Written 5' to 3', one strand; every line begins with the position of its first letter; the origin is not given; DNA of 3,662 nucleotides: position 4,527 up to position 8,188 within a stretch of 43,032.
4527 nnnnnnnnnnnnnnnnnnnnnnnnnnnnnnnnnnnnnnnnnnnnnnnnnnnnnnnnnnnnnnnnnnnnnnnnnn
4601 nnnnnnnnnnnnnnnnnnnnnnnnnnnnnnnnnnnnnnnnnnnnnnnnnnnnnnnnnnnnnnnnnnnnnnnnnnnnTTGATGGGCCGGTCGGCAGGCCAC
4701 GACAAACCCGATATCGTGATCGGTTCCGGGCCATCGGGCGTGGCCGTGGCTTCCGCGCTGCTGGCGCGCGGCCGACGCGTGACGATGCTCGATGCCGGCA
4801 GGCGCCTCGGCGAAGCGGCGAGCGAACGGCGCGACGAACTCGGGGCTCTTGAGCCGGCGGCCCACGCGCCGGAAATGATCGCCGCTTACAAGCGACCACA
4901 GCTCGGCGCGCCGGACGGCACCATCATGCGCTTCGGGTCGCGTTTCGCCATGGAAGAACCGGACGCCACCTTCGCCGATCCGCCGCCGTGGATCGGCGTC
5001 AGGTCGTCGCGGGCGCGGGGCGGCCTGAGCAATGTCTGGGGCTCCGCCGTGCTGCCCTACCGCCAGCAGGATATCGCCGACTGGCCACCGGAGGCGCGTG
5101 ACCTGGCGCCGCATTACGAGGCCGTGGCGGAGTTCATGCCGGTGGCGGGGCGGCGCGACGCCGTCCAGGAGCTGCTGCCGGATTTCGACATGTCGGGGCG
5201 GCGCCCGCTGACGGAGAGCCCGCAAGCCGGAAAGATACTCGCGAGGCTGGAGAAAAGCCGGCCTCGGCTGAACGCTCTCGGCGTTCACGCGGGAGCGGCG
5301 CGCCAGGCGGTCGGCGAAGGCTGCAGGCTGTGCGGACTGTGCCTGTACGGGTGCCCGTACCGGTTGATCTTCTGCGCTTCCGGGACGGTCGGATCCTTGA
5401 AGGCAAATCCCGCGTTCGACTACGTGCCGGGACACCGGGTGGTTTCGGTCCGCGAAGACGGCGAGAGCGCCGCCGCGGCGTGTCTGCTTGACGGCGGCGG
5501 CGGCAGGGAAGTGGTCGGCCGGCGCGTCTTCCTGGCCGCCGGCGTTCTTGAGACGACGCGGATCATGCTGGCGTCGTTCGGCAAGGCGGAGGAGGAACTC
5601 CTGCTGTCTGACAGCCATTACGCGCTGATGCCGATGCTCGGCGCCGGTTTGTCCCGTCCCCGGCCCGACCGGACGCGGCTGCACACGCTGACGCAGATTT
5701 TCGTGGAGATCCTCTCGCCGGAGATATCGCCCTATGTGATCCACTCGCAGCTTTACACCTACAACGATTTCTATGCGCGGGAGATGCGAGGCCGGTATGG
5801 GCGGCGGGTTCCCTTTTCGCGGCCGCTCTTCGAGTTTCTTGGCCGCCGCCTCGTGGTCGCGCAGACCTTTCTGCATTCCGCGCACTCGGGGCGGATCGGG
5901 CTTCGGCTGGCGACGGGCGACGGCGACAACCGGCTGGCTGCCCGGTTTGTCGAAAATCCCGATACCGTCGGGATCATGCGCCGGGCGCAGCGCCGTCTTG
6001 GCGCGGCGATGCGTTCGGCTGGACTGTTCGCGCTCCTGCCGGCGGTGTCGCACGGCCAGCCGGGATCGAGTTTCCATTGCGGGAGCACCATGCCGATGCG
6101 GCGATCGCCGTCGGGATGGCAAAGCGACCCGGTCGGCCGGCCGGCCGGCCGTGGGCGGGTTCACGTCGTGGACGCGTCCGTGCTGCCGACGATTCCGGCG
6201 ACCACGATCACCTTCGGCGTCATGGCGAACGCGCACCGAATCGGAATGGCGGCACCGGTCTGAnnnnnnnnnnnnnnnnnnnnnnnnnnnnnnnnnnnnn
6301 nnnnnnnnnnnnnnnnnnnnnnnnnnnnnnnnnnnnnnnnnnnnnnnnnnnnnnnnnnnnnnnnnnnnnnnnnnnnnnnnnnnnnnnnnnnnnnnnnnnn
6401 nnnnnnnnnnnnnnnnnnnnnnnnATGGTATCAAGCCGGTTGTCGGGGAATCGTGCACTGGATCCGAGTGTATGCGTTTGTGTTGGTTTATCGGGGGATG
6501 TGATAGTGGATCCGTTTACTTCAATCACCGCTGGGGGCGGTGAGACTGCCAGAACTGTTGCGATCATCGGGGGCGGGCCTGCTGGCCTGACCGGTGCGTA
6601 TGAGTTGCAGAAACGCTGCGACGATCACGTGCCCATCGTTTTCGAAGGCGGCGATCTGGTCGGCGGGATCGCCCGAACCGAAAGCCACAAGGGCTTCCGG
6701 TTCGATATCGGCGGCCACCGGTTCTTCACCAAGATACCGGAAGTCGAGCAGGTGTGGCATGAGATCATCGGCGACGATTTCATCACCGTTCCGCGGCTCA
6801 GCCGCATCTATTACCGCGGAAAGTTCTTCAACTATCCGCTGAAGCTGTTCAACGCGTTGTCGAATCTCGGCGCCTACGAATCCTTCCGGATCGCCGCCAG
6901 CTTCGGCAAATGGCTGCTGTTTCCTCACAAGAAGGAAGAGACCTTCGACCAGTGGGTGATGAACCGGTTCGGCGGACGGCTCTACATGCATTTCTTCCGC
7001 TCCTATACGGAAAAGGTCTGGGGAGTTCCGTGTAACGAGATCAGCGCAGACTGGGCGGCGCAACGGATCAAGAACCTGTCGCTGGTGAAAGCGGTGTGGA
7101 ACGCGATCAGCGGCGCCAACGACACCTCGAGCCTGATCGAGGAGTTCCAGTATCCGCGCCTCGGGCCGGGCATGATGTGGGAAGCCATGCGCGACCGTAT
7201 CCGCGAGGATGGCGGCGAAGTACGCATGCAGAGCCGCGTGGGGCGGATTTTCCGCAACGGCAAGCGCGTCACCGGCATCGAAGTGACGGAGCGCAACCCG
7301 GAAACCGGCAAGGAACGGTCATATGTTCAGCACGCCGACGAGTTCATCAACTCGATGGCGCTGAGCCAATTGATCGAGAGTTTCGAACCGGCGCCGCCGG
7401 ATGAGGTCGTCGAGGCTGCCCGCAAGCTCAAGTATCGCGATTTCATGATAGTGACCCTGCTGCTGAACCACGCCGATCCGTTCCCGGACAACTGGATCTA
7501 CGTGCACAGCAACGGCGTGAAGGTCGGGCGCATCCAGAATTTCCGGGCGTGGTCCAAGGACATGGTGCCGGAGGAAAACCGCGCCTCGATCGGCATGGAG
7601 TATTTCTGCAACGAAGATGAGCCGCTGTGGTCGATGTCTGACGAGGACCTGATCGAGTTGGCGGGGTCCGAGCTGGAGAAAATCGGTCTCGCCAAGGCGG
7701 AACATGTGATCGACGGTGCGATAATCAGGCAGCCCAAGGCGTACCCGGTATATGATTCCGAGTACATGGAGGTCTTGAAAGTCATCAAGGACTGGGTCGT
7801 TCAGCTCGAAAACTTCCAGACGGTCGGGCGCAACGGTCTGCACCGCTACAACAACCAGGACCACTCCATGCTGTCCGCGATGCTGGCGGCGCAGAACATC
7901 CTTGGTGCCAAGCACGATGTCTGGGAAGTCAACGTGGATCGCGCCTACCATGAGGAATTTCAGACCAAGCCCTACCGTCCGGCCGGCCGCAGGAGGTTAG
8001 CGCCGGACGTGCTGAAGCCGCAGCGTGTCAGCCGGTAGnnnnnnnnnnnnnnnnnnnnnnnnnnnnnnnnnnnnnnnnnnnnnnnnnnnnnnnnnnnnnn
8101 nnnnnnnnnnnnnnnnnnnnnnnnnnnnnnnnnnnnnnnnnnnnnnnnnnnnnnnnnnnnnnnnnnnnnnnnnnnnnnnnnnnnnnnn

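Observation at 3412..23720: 20-kb glycan locus organised around lipid-linked sugar donors (polyprenyl-P GT2, flippase-like proteins, GT-C-like transferases) rather than a classical Wzy/ABC O-antigen design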

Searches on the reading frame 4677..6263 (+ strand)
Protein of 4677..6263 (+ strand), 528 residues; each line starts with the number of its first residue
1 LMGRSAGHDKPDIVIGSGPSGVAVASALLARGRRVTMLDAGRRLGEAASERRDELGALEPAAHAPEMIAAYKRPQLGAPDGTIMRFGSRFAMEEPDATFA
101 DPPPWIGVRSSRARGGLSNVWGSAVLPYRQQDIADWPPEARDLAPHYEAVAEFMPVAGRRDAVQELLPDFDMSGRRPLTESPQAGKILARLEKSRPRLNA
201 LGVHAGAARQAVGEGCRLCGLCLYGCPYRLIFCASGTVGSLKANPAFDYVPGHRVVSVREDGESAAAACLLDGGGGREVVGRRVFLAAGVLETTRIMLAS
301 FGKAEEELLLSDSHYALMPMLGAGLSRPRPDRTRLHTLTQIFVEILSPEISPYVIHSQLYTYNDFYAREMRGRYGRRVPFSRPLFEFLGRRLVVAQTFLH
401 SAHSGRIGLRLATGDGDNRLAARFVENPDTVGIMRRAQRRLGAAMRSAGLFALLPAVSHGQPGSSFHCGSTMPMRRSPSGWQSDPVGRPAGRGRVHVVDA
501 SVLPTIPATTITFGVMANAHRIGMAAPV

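Call 5: search_protein_families(library=pfam, proteins=[window:4677-6263:+], max_evalue=0.01)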
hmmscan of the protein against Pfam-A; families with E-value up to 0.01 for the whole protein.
window:4677-6263:+ (528 aa): 6 families
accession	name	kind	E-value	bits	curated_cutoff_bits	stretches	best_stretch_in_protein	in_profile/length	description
PF13450.12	NAD_binding_8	-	9.1e-07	29.5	21.9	1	14-54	1-42/68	NAD(P)-binding Rossmann-like domain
PF01266.30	DAO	-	3.9e-05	23.8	27.9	1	13-51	3-41/353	FAD dependent oxidoreductase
PF05199.19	GMC_oxred_C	-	5.4e-05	24.2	24.6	1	404-519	4-139/139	GMC oxidoreductase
PF07992.20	Pyr_redox_2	-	0.0012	18.8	26.1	1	13-48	146-181/291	Pyridine nucleotide-disulphide oxidoreductase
PF00070.33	Pyr_redox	-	0.0031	18.4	22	1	13-45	3-35/82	Pyridine nucleotide-disulphide oxidoreductase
PF03486.20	HI0933_like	-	0.0033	17.4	50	1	13-46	4-37/244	HI0933-like protein Rossmann domain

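Call 7: search_protein_families(library=ncbifam, proteins=[window:4677-6263:+], max_evalue=0.001)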
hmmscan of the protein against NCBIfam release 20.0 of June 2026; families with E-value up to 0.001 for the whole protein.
window:4677-6263:+ (528 aa): 5 families
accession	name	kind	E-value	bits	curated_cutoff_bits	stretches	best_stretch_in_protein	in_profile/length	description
TIGR04542.1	GMC_mycofac_2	equivalog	3.4e-06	26.4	400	0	463-523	367-422/425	mycofactocin system GMC family oxidoreductase MftG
NF002480.1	PRK01747.1-1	equivalog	9.6e-06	24.3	540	1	12-62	251-299/645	bifunctional tRNA (5-methylaminomethyl-2-thiouridine)(34)-methyltransferase MnmC2/FAD-dependent 5-carboxymethylaminomethyl-2-thiouridine(34)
TIGR03197.1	MnmC_Cterm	equivalog_domain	4.1e-05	22.8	174.2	1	13-60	3-48/400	FAD-dependent 5-carboxymethylaminomethyl-2-thiouridine(34) oxidoreductase MnmC1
TIGR03970.1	mycofact_MftG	equivalog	0.00028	20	387.45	0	253-521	216-481/487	mycofactocin dehydrogenase MftG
TIGR03467.1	HpnE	equivalog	0.00042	19.8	283.05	1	13-49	2-39/430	hydroxysqualene dehydroxylase HpnE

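Call 52: search_solved_structures(query=window:4680-6263:+, max_evalue=0.01)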
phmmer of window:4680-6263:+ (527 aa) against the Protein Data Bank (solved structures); distinct sequences matched with E-value up to 0.01: 2.
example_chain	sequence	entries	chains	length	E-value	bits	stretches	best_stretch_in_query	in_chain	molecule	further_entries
8hdd_A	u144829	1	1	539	3.8e-05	25.9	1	9-301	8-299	Glucose dehydrogenase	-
6a2u_B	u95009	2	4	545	3.9e-05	25.9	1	9-301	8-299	Glucose dehydrogenase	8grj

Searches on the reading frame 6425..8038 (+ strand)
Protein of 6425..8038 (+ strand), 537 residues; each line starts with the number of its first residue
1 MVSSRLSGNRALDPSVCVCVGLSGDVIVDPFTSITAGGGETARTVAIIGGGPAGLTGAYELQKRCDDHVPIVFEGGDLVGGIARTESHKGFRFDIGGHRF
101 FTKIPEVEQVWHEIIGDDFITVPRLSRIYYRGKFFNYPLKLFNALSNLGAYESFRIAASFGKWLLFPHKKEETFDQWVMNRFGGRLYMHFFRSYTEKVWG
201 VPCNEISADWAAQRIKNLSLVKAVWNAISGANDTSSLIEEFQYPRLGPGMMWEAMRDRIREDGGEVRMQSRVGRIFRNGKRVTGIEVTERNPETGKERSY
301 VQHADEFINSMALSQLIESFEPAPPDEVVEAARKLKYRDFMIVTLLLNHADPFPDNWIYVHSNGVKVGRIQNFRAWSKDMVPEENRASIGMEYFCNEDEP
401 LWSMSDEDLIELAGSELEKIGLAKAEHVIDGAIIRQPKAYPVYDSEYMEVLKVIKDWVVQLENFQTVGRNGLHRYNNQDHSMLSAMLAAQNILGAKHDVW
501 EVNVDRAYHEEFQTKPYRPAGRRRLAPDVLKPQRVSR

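Call 5: search_protein_families(library=pfam, proteins=[window:6425-8038:+], max_evalue=0.01)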
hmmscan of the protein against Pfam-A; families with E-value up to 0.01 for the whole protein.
window:6425-8038:+ (537 aa): 6 families
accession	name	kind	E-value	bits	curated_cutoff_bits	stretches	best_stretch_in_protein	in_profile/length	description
PF13450.12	NAD_binding_8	-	2.3e-12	47.5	21.9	1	47-113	1-67/68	NAD(P)-binding Rossmann-like domain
PF01593.30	Amino_oxidase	-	2.3e-12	47.4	19.8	1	53-422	2-365/443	Flavin containing amine oxidoreductase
PF01266.30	DAO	-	3.6e-05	23.9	27.9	0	45-80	2-35/353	FAD dependent oxidoreductase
PF00890.30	FAD_binding_2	-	0.00051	19.8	20.4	0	45-65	2-22/414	FAD binding domain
PF03275.19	GLF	-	0.0011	19.1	26.3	0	190-215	2-26/203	UDP-galactopyranose mutase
PF07992.20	Pyr_redox_2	-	0.0063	16.4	26.1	0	44-77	2-34/291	Pyridine nucleotide-disulphide oxidoreductase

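Call 7: search_protein_families(library=ncbifam, proteins=[window:6425-8038:+], max_evalue=0.001)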
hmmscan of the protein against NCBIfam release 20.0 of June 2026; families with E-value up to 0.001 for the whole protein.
window:6425-8038:+ (537 aa): 22 families
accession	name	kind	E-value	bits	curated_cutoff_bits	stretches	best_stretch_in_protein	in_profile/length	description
NF005548.0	PRK07208.1-4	equivalog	1.1e-196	654.2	389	1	43-516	4-475/488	hypothetical protein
NF005545.0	PRK07208.1-1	equivalog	8.3e-174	578.7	451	1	44-527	9-498/504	hypothetical protein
NF005546.0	PRK07208.1-2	equivalog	1.7e-147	492.2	418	2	121-511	113-524/527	hypothetical protein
NF005547.0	PRK07208.1-3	equivalog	7.2e-115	384.4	380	1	41-511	3-460/465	hypothetical protein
NF005549.0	PRK07208.1-5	equivalog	3.8e-97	325.9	587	2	123-511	116-533/534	hypothetical protein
NF005560.0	PRK07233.1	equivalog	3.1e-29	102.1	252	1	44-492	2-424/435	hypothetical protein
NF008841.0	PRK11883.1-1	equivalog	2.7e-17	62.8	517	1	41-459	2-418/453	protoporphyrinogen oxidase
TIGR02731.1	phytoene_desat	equivalog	3.3e-09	36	569.4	1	45-120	2-76/453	15-cis-phytoene desaturase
TIGR03467.1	HpnE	equivalog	5.3e-08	32.6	283.05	1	45-289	1-249/430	hydroxysqualene dehydroxylase HpnE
TIGR02734.1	crtI_fam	subfamily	1.5e-07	30.5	238.1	1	46-118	2-70/504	phytoene desaturase family protein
NF009410.0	PRK12771.1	subfamily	2e-07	30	516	1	32-84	128-178/566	NAD(P)-binding protein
NF008845.0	PRK11883.1-5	equivalog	4e-07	28.7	560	1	41-113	3-79/468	protoporphyrinogen oxidase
TIGR00562.1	proto_IX_ox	equivalog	6.7e-07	28.3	97.85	1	43-183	3-149/470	protoporphyrinogen oxidase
TIGR02733.1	desat_CrtD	equivalog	2.3e-06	26.6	549.7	0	44-97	3-54/492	C-3',4' desaturase CrtD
NF058655.1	CrtID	equivalog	4.6e-06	25.7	640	1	45-114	1-66/478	bifunctional phytoene desaturase/3,4-desaturase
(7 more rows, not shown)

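Call 20: search_solved_structures(query=window:6425-8038:+, max_evalue=0.01)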
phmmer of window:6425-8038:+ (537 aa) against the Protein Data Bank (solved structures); distinct sequences matched with E-value up to 0.01: 23.
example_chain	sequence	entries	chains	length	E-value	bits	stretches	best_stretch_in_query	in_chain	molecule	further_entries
4u8l_A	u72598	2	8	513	2.4e-21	79.2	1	44-284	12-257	UDP-galactopyranose mutase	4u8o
3ute_A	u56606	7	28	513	3.9e-21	78.5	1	44-284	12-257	UDP-galactopyranose mutase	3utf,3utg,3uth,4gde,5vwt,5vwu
4u8m_A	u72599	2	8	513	4.1e-21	78.4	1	44-284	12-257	UDP-galactopyranose mutase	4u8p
3uka_A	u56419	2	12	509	4.3e-21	78.3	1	44-284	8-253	UDP-galactopyranose mutase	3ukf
3ukl_A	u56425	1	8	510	4.3e-21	78.3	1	44-284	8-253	UDP-galactopyranose mutase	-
3ukp_A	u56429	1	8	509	4.4e-21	78.3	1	44-284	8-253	UDP-galactopyranose mutase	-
3ukq_A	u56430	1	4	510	4.4e-21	78.3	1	44-284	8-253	UDP-galactopyranose mutase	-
4u8k_A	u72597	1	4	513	4.5e-21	78.3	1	44-284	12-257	UDP-galactopyranose mutase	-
3ukh_A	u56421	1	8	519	4.6e-21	78.3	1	44-284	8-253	UDP-galactopyranose mutase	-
3ukk_A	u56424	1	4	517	1.2e-20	76.9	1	44-284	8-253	UDP-galactopyranose mutase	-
4u8j_A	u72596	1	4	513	4.2e-20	75.1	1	44-284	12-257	UDP-galactopyranose mutase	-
4u8i_A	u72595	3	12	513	4.9e-20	74.8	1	44-284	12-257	UDP-galactopyranose mutase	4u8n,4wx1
5hhf_A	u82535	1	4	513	9.5e-20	73.9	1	44-284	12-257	UDP-galactopyranose mutase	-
4dsg_A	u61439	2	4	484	1.9e-13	53.1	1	45-494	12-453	UDP-galactopyranose mutase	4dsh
1i8t_A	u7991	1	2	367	2.3e-07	33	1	46-208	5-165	UDP-GALACTOPYRANOSE MUTASE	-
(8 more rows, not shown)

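Call 22: search_solved_structures(query=window:6425-8038:+, max_evalue=1e-12, show_alignments=1)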
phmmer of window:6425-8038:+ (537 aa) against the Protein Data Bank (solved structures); distinct sequences matched with E-value up to 1e-12: 14.
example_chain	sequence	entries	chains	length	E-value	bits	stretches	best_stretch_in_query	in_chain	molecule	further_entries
4u8l_A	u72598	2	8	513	2.4e-21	79.2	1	44-284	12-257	UDP-galactopyranose mutase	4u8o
3ute_A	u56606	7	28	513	3.9e-21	78.5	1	44-284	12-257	UDP-galactopyranose mutase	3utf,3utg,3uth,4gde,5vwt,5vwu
4u8m_A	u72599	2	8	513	4.1e-21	78.4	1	44-284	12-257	UDP-galactopyranose mutase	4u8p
3uka_A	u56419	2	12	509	4.3e-21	78.3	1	44-284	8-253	UDP-galactopyranose mutase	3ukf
3ukl_A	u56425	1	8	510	4.3e-21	78.3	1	44-284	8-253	UDP-galactopyranose mutase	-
3ukp_A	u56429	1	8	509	4.4e-21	78.3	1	44-284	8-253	UDP-galactopyranose mutase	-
3ukq_A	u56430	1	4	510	4.4e-21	78.3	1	44-284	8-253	UDP-galactopyranose mutase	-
4u8k_A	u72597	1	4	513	4.5e-21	78.3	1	44-284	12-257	UDP-galactopyranose mutase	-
3ukh_A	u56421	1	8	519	4.6e-21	78.3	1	44-284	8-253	UDP-galactopyranose mutase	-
3ukk_A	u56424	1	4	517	1.2e-20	76.9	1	44-284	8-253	UDP-galactopyranose mutase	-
4u8j_A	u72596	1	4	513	4.2e-20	75.1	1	44-284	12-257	UDP-galactopyranose mutase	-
4u8i_A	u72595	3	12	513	4.9e-20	74.8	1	44-284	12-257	UDP-galactopyranose mutase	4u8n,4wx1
5hhf_A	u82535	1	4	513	9.5e-20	73.9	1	44-284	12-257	UDP-galactopyranose mutase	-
4dsg_A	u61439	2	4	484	1.9e-13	53.1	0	45-494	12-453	UDP-galactopyranose mutase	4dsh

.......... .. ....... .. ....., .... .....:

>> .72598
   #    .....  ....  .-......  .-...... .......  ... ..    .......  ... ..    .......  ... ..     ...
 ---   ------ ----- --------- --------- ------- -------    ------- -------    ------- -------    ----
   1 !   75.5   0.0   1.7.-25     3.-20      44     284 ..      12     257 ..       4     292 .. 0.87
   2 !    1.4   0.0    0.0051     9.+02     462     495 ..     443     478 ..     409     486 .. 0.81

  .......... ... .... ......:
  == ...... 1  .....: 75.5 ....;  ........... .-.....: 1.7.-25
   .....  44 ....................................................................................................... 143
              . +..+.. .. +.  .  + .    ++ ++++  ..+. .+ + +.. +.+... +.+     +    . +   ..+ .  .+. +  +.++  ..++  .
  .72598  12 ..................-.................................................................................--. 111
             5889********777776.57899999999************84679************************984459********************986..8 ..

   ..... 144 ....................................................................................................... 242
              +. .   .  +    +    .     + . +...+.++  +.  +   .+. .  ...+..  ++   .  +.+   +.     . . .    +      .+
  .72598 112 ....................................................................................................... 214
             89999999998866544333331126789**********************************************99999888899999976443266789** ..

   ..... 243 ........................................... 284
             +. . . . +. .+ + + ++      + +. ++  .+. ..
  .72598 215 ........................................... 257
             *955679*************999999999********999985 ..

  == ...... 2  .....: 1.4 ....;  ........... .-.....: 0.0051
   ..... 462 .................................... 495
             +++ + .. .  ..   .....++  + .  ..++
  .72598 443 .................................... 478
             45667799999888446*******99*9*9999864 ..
